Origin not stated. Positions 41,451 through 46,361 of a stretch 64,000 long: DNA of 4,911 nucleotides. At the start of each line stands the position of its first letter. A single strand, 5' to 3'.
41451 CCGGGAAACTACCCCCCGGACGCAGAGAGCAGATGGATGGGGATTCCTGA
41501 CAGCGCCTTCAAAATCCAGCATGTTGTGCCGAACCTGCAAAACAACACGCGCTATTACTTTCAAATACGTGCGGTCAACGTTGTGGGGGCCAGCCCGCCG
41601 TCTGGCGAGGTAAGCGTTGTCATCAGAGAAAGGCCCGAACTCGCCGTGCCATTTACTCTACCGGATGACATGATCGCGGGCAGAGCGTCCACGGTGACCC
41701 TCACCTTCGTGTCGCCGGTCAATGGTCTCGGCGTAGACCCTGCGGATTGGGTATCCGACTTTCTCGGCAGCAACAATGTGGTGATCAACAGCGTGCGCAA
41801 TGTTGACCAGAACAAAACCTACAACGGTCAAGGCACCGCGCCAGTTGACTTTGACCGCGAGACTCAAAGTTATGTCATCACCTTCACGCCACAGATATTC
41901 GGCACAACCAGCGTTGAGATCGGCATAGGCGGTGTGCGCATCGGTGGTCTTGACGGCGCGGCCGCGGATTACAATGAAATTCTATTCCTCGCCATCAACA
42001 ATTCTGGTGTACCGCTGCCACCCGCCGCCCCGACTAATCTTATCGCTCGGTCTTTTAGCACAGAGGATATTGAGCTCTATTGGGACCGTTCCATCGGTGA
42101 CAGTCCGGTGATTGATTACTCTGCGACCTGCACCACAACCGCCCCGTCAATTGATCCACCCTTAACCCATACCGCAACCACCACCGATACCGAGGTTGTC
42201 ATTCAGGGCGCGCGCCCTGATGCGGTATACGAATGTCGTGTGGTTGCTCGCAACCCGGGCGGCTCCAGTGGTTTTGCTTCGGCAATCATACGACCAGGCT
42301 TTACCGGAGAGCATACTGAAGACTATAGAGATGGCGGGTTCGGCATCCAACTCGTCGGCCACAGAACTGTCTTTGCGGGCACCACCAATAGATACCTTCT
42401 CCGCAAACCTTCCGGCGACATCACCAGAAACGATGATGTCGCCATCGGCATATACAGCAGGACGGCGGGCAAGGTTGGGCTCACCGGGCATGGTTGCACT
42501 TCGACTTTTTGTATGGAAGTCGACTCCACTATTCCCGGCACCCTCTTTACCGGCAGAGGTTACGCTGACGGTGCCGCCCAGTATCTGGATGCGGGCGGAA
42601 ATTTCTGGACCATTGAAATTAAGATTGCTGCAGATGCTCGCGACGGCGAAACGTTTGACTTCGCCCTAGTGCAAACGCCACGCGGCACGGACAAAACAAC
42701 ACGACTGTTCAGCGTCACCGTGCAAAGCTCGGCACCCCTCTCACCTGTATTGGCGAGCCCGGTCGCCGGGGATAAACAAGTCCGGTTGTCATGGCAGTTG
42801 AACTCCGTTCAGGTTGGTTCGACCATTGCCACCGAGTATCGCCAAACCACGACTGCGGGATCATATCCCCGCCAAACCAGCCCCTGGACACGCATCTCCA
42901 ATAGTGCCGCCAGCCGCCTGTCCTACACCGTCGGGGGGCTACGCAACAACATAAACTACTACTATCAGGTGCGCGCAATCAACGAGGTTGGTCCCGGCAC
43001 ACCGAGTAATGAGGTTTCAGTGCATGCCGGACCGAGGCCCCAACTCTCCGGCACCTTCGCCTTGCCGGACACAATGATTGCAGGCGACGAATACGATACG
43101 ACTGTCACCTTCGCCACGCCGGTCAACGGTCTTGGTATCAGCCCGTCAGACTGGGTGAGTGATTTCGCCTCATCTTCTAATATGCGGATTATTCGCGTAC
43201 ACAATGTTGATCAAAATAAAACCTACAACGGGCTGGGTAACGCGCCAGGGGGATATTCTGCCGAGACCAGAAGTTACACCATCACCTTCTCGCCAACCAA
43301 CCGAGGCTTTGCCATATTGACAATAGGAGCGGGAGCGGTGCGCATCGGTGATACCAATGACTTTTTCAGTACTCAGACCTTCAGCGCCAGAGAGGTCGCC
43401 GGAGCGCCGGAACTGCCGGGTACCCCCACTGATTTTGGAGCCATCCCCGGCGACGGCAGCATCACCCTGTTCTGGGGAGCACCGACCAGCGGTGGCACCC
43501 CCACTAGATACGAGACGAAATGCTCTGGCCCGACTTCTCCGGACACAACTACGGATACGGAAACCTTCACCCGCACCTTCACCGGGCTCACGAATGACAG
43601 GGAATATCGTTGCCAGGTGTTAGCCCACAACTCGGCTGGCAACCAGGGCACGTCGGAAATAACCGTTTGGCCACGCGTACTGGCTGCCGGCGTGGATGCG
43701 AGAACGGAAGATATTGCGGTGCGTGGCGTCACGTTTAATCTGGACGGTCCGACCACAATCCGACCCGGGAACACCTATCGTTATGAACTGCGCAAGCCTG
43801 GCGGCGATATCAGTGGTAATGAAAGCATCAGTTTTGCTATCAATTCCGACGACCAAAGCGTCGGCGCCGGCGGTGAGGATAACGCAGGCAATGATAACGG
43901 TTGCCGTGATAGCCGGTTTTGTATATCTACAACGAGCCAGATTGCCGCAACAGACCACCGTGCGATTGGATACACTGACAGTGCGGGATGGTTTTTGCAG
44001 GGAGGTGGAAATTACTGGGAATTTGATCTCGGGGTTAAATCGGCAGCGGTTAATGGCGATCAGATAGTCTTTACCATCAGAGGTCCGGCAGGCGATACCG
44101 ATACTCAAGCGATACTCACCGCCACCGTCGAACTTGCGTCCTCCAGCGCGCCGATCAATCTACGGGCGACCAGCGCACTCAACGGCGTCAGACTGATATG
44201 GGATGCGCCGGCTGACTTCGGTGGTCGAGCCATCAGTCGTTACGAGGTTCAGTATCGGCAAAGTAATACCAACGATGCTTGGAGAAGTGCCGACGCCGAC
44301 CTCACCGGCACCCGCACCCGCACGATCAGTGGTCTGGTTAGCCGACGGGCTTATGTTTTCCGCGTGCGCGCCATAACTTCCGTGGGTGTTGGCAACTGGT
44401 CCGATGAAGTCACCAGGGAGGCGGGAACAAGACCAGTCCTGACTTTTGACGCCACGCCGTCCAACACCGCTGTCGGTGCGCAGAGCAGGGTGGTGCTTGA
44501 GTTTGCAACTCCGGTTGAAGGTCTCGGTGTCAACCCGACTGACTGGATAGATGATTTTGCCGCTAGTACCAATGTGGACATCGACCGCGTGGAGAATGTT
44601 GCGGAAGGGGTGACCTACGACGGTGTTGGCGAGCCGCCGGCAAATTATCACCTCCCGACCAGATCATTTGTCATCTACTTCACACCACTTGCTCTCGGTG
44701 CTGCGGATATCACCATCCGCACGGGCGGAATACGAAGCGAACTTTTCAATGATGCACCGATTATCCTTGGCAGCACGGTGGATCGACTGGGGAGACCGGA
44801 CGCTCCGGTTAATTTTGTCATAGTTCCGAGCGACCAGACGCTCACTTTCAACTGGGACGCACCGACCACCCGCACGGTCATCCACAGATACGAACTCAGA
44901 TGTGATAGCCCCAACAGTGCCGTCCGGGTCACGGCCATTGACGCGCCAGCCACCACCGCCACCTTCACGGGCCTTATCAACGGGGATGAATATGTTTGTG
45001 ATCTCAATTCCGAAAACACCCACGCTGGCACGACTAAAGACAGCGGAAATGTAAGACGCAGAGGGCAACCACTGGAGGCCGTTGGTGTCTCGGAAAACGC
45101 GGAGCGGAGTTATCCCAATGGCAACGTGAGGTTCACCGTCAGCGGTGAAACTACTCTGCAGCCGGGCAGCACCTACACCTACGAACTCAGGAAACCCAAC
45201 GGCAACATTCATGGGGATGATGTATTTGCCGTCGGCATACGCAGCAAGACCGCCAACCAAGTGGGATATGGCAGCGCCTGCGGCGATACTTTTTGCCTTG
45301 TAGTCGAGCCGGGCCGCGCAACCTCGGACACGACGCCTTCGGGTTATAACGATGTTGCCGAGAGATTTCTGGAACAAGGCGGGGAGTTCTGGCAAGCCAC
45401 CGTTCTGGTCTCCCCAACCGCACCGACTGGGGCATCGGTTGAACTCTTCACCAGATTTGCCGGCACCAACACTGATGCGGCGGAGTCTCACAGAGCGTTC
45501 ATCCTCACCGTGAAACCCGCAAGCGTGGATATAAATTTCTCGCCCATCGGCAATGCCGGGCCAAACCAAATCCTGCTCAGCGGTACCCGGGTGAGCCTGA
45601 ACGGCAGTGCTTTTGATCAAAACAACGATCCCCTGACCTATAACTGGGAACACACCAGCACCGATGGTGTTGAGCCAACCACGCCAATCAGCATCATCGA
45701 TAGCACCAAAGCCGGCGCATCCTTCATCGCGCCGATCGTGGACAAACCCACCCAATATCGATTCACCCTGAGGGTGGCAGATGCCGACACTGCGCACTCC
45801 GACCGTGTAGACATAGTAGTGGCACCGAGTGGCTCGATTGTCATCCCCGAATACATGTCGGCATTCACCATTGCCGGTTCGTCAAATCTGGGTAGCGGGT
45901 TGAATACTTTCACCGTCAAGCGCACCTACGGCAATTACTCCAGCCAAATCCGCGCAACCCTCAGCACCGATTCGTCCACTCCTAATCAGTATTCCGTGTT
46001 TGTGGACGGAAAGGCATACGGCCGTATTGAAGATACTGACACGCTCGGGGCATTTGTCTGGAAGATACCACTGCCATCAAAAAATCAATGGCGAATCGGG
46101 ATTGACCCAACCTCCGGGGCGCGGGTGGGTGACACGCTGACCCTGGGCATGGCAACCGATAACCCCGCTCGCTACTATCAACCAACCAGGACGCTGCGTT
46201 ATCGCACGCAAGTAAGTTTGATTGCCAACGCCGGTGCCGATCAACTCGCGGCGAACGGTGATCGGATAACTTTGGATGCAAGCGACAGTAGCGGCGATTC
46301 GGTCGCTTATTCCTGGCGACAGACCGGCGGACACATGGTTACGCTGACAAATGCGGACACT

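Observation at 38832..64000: Giant Sec-signal ORF, still open at the window edge (at least 8,389 codons) and invisible in the ORF track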

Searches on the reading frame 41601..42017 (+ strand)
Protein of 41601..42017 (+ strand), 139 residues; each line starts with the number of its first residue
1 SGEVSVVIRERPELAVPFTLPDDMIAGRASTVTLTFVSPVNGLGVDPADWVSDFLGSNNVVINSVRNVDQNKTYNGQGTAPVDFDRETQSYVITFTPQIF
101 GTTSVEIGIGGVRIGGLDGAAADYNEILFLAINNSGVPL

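Call 38: search_protein_families(library=pfam, proteins=[window:41601-42017:+], max_evalue=1)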
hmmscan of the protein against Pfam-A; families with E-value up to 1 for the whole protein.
window:41601-42017:+ (139 aa): 1 family
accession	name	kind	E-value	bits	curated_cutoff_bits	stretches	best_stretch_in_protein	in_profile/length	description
PF00630.25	Filamin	-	0.098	13.9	26.9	1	85-116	58-89/93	Filamin/ABP280 repeat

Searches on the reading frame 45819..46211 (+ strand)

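Call 38: search_protein_families(library=pfam, proteins=[window:45819-46211:+], max_evalue=1)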
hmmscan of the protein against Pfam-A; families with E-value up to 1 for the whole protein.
window:45819-46211:+ (131 aa): 1 family
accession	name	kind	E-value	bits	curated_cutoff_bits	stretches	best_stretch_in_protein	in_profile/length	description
PF02451.20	Nodulin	-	0.046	13.7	25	1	53-92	54-93/188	Nodulin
